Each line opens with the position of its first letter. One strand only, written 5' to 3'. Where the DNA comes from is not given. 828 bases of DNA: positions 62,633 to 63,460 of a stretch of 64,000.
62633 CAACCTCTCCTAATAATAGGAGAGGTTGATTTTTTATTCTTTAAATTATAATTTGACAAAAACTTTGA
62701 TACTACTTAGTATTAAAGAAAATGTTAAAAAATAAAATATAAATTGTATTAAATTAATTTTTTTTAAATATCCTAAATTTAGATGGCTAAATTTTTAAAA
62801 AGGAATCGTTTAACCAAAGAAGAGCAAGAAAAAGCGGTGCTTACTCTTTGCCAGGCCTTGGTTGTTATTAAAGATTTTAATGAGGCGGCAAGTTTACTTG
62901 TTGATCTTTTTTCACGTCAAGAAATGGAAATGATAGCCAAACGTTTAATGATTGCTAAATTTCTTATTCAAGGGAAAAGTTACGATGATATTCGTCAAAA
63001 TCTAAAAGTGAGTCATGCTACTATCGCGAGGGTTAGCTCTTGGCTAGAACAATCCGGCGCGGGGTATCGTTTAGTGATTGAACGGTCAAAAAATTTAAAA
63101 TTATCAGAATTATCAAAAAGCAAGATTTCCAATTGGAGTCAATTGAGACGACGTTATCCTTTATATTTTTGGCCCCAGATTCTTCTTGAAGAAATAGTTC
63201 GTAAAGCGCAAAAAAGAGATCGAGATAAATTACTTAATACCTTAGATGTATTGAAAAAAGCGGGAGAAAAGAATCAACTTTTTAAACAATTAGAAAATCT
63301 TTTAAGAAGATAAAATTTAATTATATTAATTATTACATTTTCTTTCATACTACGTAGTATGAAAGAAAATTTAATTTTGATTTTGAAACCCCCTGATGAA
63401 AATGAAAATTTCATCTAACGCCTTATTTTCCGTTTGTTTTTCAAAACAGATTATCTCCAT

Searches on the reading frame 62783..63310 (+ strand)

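Call 40: search_protein_families(library=pfam, proteins=[window:62783-63310:+], max_evalue=0.001)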
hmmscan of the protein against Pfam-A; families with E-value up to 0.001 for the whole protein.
window:62783-63310:+ (176 aa): 2 families
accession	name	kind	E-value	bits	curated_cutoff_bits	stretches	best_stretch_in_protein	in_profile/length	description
PF01371.25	Trp_repressor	-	2.1e-15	57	27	1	21-102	5-87/88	Trp repressor protein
PF13384.12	HTH_23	-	0.00092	19.4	24.6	0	52-92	5-45/50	Homeodomain-like domain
